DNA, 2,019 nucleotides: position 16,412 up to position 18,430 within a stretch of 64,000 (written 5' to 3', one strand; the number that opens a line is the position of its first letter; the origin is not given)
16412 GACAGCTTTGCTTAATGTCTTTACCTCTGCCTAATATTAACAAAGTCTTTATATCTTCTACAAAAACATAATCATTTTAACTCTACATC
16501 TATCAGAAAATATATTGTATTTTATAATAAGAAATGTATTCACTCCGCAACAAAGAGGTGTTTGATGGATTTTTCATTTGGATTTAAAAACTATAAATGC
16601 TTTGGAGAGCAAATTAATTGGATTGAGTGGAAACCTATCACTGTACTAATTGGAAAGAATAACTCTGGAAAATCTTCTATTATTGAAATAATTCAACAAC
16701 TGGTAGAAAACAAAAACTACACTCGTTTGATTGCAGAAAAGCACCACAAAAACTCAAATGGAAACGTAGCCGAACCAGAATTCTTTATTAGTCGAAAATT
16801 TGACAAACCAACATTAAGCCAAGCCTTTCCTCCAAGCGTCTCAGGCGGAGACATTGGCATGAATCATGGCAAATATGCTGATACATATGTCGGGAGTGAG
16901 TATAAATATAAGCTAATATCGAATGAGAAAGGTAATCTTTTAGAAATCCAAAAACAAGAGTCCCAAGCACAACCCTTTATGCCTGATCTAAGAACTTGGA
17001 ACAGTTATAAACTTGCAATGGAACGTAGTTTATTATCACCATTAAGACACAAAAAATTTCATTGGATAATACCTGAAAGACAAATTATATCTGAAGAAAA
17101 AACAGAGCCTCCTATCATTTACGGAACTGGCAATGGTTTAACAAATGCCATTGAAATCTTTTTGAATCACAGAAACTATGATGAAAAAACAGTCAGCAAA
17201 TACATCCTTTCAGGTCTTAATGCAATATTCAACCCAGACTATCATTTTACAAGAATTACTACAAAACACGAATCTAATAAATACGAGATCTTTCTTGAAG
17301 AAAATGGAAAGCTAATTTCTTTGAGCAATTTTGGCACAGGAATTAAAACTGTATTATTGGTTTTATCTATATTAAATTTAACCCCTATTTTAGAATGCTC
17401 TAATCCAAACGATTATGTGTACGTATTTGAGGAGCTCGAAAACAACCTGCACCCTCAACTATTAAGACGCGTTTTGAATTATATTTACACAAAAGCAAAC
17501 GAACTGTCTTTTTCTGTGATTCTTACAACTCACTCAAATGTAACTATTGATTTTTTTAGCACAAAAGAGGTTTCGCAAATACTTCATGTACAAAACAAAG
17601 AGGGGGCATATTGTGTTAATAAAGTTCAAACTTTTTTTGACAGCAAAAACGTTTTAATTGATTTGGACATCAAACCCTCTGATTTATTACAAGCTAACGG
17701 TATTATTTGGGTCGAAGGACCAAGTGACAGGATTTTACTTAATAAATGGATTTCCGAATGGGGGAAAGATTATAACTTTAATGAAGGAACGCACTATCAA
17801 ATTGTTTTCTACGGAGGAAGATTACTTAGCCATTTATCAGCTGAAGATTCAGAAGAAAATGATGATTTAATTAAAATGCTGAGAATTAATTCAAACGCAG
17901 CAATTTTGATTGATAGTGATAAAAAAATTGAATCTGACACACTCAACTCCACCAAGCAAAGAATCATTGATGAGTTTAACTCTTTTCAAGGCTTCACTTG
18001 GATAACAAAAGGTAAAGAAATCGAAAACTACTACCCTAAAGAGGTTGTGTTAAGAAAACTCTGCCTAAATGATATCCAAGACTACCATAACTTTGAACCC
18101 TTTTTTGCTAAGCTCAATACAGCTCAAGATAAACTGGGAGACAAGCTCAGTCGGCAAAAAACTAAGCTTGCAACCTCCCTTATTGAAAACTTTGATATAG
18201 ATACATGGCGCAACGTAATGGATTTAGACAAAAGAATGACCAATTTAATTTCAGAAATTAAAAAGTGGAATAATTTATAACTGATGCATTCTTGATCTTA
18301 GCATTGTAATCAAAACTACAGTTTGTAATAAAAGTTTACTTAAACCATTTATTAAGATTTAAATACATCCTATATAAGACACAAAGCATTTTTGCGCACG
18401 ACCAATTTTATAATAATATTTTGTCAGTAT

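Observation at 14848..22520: A ~7.7-kb accessory islet: two Fic modules bracketing an OLD-family ATPase-Toprim gene and an IS scar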

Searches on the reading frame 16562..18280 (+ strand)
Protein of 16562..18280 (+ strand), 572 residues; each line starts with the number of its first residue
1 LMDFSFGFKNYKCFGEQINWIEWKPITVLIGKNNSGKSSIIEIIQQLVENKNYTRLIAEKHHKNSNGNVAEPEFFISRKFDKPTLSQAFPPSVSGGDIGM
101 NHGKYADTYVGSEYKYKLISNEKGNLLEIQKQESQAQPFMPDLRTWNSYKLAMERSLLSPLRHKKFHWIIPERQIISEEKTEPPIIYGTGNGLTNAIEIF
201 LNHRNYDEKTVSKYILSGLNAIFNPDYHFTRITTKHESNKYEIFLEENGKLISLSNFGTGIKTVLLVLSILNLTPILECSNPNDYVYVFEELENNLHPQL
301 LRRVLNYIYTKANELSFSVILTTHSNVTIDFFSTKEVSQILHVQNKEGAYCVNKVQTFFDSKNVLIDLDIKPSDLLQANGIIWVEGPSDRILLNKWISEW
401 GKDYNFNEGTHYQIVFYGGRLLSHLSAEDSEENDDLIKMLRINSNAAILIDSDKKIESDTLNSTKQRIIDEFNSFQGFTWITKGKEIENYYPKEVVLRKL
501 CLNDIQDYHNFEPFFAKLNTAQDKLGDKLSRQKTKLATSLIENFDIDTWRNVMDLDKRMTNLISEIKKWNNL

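Call 3: search_protein_families(library=pfam, proteins=[window:16562-18280:+], max_evalue=0.01)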
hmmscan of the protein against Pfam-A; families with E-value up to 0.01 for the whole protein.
window:16562-18280:+ (572 aa): 5 families
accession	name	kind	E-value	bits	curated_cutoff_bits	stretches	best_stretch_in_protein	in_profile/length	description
PF13175.12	AAA_15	-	5.2e-20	72.8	32.1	2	9-104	9-92/374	AAA ATPase domain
PF13304.12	AAA_21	-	3.7e-19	70.3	27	2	208-330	182-304/304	AAA domain, putative AbiEii toxin, Type IV TA system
PF02463.25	SMC_N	-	7.9e-07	29.2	40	1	9-59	8-67/220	RecF/RecN/SMC N terminal domain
PF13476.12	AAA_23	-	0.00015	22.9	27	1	9-131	5-116/201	AAA domain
PF11398.14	DUF2813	-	0.0018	18.1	21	0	22-52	20-50/372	Protein of unknown function (DUF2813)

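Call 4: search_protein_families(library=padloc, proteins=[window:16562-18280:+], max_evalue=0.01)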
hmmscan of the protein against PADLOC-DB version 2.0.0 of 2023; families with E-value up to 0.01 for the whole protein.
window:16562-18280:+ (572 aa): 96 families (the best 25 are shown)
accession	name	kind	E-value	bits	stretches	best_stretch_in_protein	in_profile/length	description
PDLC00091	GajA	-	5.3e-26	89.6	2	248-465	260-481/627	AAA ATPase domain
PDLC00096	GajA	-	2e-23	81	2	250-396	257-404/630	AAA ATPase domain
PDLC00099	GajA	-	1.1e-21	75.5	2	287-404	302-418/626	AAA ATPase domain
PDLC02979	AriA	-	1.6e-21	75.5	2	8-100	8-87/373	-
PDLC02980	AriA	-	5.7e-18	63.9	2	231-330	220-304/304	-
PDLC00069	GajA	-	2.1e-17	60.8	2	285-463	333-513/687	AAA ATPase domain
PDLC00090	GajA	-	8.5e-17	59.1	2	8-85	8-87/659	AAA ATPase domain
PDLC00070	GajA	-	1.6e-16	58.1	1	218-402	226-411/596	AAA ATPase domain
PDLC00080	GajA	-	6.1e-16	56.3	2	165-400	170-407/622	AAA ATPase domain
PDLC04608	PDC-M38A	-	1.4e-15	55.9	1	23-331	24-318/367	-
PDLC04611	PDC-M38A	-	2.5e-15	54.9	1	5-335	4-336/383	-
PDLC00064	GajA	-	3e-15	54.2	1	252-399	97-243/464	AAA ATPase domain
PDLC03878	NsnB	-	4.5e-15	54.2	1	7-332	6-284/345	-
PDLC04389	PDC-M07A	-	6.3e-15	53.1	2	282-346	324-388/443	-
PDLC04177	HEC-01A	-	9.3e-15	52.5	2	199-347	222-357/393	-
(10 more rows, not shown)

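Call 5: search_protein_families(library=ncbifam, proteins=[window:16562-18280:+], max_evalue=0.01)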
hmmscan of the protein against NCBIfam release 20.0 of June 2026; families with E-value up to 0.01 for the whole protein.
window:16562-18280:+ (572 aa): 5 families
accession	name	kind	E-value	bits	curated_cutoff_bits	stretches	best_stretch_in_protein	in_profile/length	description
NF041760.1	PtuA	equivalog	1.4e-08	34.1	500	2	227-365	315-457/524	retron Ec78 anti-phage system effector ATPase PtuA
NF047739.1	antiphage_MADS3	equivalog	6.8e-08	32.1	420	1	8-60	7-60/427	methylation-associated defense system AAA family ATPase MAD3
NF038234.1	retron_eff_Eco8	equivalog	4.5e-07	28.9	250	2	288-392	277-390/679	retron Eco8 family effector endonuclease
NF041774.1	tung_ATPbind_TupC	equivalog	0.0011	18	400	1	20-61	22-63/319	tungstate ABC transporter ATP-binding protein TupC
TIGR03005.1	ectoine_ehuA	equivalog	0.0059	15.8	345.4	0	286-325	167-206/252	ectoine/hydroxyectoine ABC transporter ATP-binding protein EhuA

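Call 11: find_encoding_contigs(protein=window:16562-18280:+, flank=10000, max_places=6)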
Protein window:16562-18280:+ (572 aa): no gene with exactly this product is on record in the collection.

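Call 20: search_solved_structures(query=window:16562-18280:+, max_evalue=0.01, show_alignments=2)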
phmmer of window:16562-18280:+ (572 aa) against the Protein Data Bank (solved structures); distinct sequences matched with E-value up to 0.01: 0.

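Call 23: find_homologous_proteins(query=window:16562-18280:+, max_evalue=0.00001)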
Query window:16562-18280:+ (572 aa): 6237 proteins with E <= 0.00001 among 8000 candidates; the best 120 are listed.
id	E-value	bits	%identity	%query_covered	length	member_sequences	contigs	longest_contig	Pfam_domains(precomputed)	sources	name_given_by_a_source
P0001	0.0e+0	1300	100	100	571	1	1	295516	PF13175.13,PF02463.26,PF13304.13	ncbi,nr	ncbi:MAG: ATP-binding protein [Bdellovibrionaceae bacterium]|nr:ATP-binding protein [Pseudobdellovib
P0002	3.4e-208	711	55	100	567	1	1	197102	PF13175.13,PF13304.13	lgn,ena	-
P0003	4.2e-203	694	56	100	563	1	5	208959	PF13175.13,PF02463.26,PF13304.13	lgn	-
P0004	1.9e-142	494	45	99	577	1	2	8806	PF13175.13,PF02463.26,PF13304.13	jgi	jgi:putative ATP-dependent endonuclease of OLD family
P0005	1.1e-140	488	45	99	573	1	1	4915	PF13175.13,PF02463.26,PF13304.13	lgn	-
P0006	4.7e-139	483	45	99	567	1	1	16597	PF13175.13,PF13476.13,PF13304.13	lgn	-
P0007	8.3e-130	452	42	100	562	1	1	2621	PF13175.13,PF13476.13,PF02463.26,PF13304.13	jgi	jgi:hypothetical protein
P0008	5.9e-128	446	42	99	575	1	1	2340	PF13175.13,PF13304.13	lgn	-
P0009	6.5e-128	446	41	100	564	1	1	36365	PF13175.13,PF13476.13,PF13304.13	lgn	-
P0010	4.3e-126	440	42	100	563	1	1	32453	PF13175.13,PF02463.26,PF13304.13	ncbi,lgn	ncbi:MAG: AAA family ATPase [Candidatus Thiodiazotropha sp. L084R]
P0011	1.1e-125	439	40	100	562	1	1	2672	PF13175.13,PF13476.13,PF02463.26,PF13304.13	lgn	-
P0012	1.6e-125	438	42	100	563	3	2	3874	PF13175.13,PF13476.13,PF02463.26,PF13304.13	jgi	jgi:putative ATP-dependent endonuclease of OLD family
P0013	2.5e-125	438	42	100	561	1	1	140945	PF13175.13,PF13476.13,PF13304.13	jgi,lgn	-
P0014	2.7e-125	437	41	100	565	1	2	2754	PF13175.13,PF13476.13,PF02463.26,PF13304.13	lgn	-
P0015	3.1e-125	437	42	100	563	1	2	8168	PF13175.13,PF13476.13,PF13555.13,PF02463.26,PF13304.13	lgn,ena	-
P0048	1.1e-121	425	41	100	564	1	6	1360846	PF13175.13,PF13476.13,PF02463.26,PF13304.13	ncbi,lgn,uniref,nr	ncbi:AAA family ATPase [Vibrio mimicus]|uniref:ATP-dependent nuclease n=1 Tax=Vibrio mimicus TaxID=6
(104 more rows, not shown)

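Call 24: find_encoding_contigs(protein=P0002, flank=8000, max_places=3)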
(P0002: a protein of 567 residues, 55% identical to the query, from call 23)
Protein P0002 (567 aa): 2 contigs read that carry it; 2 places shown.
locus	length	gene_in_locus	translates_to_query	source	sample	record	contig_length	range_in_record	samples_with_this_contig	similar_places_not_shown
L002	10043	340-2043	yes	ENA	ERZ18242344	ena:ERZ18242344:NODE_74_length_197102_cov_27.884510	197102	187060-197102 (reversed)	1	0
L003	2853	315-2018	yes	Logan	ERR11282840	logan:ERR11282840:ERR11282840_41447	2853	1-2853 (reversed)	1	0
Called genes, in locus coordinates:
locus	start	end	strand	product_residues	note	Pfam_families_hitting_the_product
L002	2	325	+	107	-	?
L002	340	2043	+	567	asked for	PF13175:AAA_15, PF13304:AAA_21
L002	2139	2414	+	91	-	PF04542:Sigma70_r2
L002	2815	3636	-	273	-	PF02798:GST_N (weak), PF13409:GST_N_2 (weak), PF00043:GST_C (weak), PF13410:GST_C_2, PF21972:Arc1p_N_like (faint)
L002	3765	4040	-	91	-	-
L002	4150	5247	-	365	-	PF13673:Acetyltransf_10, PF00583:Acetyltransf_1, PF13508:Acetyltransf_7, PF11814:DUF3335, PF12385:Peptidase_C70 (faint), PF13529:Peptidase_C39_2 (weak)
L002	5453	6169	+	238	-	-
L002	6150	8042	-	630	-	PF17159:MASE3, PF00989:PAS (weak), PF13426:PAS_9, PF02518:HATPase_c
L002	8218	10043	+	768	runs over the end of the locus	PF07244:POTRA (faint), PF01103:Omp85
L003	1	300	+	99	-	?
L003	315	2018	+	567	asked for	PF13175:AAA_15, PF13304:AAA_21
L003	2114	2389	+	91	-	PF04542:Sigma70_r2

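Call 25: find_encoding_contigs(protein=P0003, flank=8000, max_places=3)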
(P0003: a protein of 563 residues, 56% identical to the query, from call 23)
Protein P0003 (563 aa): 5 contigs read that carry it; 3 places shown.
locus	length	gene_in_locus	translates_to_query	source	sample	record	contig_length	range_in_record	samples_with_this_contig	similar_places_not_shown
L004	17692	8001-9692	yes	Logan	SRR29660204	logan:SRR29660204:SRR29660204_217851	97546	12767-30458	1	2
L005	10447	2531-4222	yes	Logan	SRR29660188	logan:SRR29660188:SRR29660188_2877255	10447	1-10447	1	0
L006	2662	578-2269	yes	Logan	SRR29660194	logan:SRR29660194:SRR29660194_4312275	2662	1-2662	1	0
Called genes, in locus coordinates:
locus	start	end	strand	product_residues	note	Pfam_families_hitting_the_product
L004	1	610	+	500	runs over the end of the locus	-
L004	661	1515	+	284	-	-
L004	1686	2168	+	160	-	-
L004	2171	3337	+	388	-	-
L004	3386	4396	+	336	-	PF09243:Rsm22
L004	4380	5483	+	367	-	PF01571:GCV_T, PF08669:GCV_T_C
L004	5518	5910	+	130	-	PF01597:GCV_H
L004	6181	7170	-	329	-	PF08808:RES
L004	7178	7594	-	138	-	PF09722:Xre_MbcA_ParS_C (faint)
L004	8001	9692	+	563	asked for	PF02463:SMC_N (faint), PF13175:AAA_15, PF13304:AAA_21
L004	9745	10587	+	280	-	PF05148:Methyltransf_8 (faint), PF01209:Ubie_methyltran, PF13489:Methyltransf_23, PF05175:MTS (weak), PF13847:Methyltransf_31, PF08241:Methyltransf_11, PF08242:Methyltransf_12, PF13649:Methyltransf_25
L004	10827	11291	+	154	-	-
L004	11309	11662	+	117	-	PF00903:Glyoxalase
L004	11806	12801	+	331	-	-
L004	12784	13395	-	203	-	-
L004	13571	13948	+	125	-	-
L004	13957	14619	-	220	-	-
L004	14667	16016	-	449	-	PF08757:CotH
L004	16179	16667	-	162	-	PF00254:FKBP_C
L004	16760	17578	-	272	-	-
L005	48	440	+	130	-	PF01597:GCV_H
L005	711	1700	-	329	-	PF08808:RES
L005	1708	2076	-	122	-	PF09722:Xre_MbcA_ParS_C (weak)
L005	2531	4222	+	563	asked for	PF02463:SMC_N (faint), PF13175:AAA_15, PF13304:AAA_21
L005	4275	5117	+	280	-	PF05148:Methyltransf_8 (faint), PF01209:Ubie_methyltran, PF13489:Methyltransf_23, PF05175:MTS (weak), PF13847:Methyltransf_31, PF08241:Methyltransf_11, PF08242:Methyltransf_12, PF13649:Methyltransf_25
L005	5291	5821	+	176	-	-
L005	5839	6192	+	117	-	PF00903:Glyoxalase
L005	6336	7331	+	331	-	-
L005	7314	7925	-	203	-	-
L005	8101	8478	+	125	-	-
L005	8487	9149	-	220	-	-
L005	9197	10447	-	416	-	?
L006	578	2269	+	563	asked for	PF02463:SMC_N (faint), PF13175:AAA_15, PF13304:AAA_21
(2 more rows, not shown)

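Call 26: find_encoding_contigs(protein=P0048, flank=8000, max_places=4)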
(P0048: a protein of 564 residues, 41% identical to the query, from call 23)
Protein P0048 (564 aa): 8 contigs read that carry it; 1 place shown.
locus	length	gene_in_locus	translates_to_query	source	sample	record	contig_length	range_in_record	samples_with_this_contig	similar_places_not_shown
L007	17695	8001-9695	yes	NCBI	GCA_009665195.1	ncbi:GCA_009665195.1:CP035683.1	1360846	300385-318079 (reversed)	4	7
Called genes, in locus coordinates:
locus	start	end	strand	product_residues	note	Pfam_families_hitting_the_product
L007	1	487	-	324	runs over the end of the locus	PF12833:HTH_18, PF00165:HTH_AraC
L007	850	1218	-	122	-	PF12472:DUF3693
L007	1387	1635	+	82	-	-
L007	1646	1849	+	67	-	-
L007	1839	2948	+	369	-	PF02486:Rep_trans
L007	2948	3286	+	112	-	PF06950:DUF1293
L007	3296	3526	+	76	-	-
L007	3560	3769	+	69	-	-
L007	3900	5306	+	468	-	-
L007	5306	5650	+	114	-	PF10734:DUF2523 (weak)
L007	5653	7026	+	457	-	PF05707:Zot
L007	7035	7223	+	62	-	-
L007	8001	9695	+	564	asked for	PF02463:SMC_N (faint), PF13175:AAA_15, PF13476:AAA_23 (weak), PF13175:AAA_15, PF13304:AAA_21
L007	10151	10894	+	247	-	-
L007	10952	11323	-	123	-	-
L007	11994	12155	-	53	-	PF03701:UPF0181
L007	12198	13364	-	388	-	PF13729:TraF_2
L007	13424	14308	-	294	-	PF11060:DUF2861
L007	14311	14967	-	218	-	PF00072:Response_reg, PF00486:Trans_reg_C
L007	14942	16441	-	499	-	PF11884:DUF3404, PF00512:HisKA (weak), PF02518:HATPase_c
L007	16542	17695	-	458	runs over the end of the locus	PF02233:PNTB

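Call 27: find_encoding_contigs(protein=P0001, flank=10000, max_places=4)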
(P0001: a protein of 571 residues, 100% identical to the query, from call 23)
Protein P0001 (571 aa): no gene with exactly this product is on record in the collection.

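Call 56: predict_structure(alignment_id=A6)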
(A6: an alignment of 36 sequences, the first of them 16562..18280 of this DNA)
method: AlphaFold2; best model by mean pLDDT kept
length: 572 residues; sequences in the alignment: 36
mean_pLDDT: 87.5   pTM: 0.69
mean pLDDT of the five models: 87.5, 85.9, 85.6, 85.5, 85.2
residues with pLDDT >= 90: 336; 70-90: 181; 50-70: 45; < 50: 10
segments of 3 or more residues with pLDDT < 50: 425-432
pLDDT, mean of each block of 10 residues (from residue 1): 90 92 95 81 92 84 87 96 91 93 96 95 92 93 93 91 94 88 92 95 89 95 92 93 94 91 96 96 96 85 95 96 85 90 84 73 55 63 87 93 83 75 51 53 81 86 84 87 91 92 88 91 93 87 87 94 92 66
secondary structure, 60 per line:
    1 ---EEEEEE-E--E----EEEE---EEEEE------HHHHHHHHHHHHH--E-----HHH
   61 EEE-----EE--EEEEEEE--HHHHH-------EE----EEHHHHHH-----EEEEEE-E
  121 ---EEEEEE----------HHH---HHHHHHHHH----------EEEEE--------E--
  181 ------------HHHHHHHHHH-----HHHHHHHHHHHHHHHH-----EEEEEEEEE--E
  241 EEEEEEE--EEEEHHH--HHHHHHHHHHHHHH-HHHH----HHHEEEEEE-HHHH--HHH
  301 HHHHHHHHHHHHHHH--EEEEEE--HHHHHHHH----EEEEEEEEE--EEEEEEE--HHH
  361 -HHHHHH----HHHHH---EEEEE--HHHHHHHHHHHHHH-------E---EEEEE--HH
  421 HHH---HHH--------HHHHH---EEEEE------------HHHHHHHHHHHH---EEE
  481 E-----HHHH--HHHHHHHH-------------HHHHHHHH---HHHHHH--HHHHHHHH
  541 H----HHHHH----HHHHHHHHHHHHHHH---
elements in order: E4-9 E19-22 E26-30 H37-49 E61-63 E73-79 H82-86 H102-107 E113-118 E124-129 H146-154 E165-169 H193-202 H208-223 E229-237 E240-247 E250-253 H259-272 H274-277 E285-290 H292-295 H298-315 E318-323 H326-333 E338-346 E349-355 H362-367 H372-376 E380-384 H387-400 E412-416 H419-423 H438-442 E446-450 H463-474 E478-481 H487-490 H493-500 H514-521 H525-530 H533-541 H546-550 H555-569

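Call 60: fold_search(model_id=the predicted structure, library=pdb)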
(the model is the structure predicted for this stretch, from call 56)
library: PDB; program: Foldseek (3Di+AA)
matches with E <= 10: 1189; with E <= 0.001: 298
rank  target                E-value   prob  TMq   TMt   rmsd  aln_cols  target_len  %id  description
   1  9lp9_B                1.0e-14  1.00  0.30  0.24  24.9       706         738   13  The cryo-EM structure of retron Eco8 in a standby state (released 2025-11-19)
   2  9lpa_B                2.3e-14  1.00  0.32  0.26  24.1       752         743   13  The cryo-EM structure of retron Eco8 in an active state (released 2025-11-19)
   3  8sm3_A                8.5e-14  1.00  0.32  0.33  20.0       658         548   12  Structure of Bacillus cereus VD045 Gabija GajA-GajB Complex (released 2023-11-22)
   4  8u7i_A                9.6e-14  1.00  0.33  0.30  20.9       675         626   13  Structure of the phage immune evasion protein Gad1 bound to the Gabija GajAB complex (released 2023-11-22)
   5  9p4j_A                7.7e-13  1.00  0.30  0.24  24.7       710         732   12  The structure of Retron Eco8 in Apo state (released 2025-11-12)
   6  4i99_B                1.2e-12  1.00  0.34  0.55   9.6       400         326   12  Crystal structure of the SmcHead bound to the C-winged helix domain of ScpA (released 2013-01-30)
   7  9x94_J                2.1e-12  1.00  0.29  0.24  25.4       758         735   14  Apo Retron-Eco8 complex (released 2026-03-18)
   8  8x5i_D                2.4e-12  1.00  0.34  0.35  19.9       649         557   14  Structure of ATP/Mg2+ bound Gabija GajA (released 2024-02-28)
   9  8x5i_B                2.6e-12  1.00  0.33  0.34  19.5       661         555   14  Structure of ATP/Mg2+ bound Gabija GajA (released 2024-02-28)
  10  4ncj_B                3.0e-12  1.00  0.35  0.58   8.4       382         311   15  Crystal Structure of Pyrococcus furiosis Rad50 R805E mutation with ADP Beryllium Flouride (released 2014-03-05)
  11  4ncj_C                4.9e-12  1.00  0.33  0.53   9.5       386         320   15  Crystal Structure of Pyrococcus furiosis Rad50 R805E mutation with ADP Beryllium Flouride (released 2014-03-05)
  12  8tjy_A                4.9e-12  1.00  0.27  0.32  18.2       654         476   12  Structure of Gabija AB complex (released 2024-04-24)
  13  4nck_B                8.2e-12  1.00  0.32  0.53   8.7       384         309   16  Crystal Structure of Pyrococcus furiosis Rad50 R797G mutation (released 2014-03-05)
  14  5h68_A                8.6e-12  1.00  0.37  0.60   8.8       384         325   15  Crystal structure of an engaged dimer of the Geobacillus stearothermophilus SMC head domain (released 2017-03-15)
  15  9x94_F                8.6e-12  1.00  0.29  0.24  25.0       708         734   13  Apo Retron-Eco8 complex (released 2026-03-18)
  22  6p74                  2.0e-11  1.00  0.29  0.31  19.8       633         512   13  OLD nuclease from Thermus Scotoductus (released 2020-01-29)
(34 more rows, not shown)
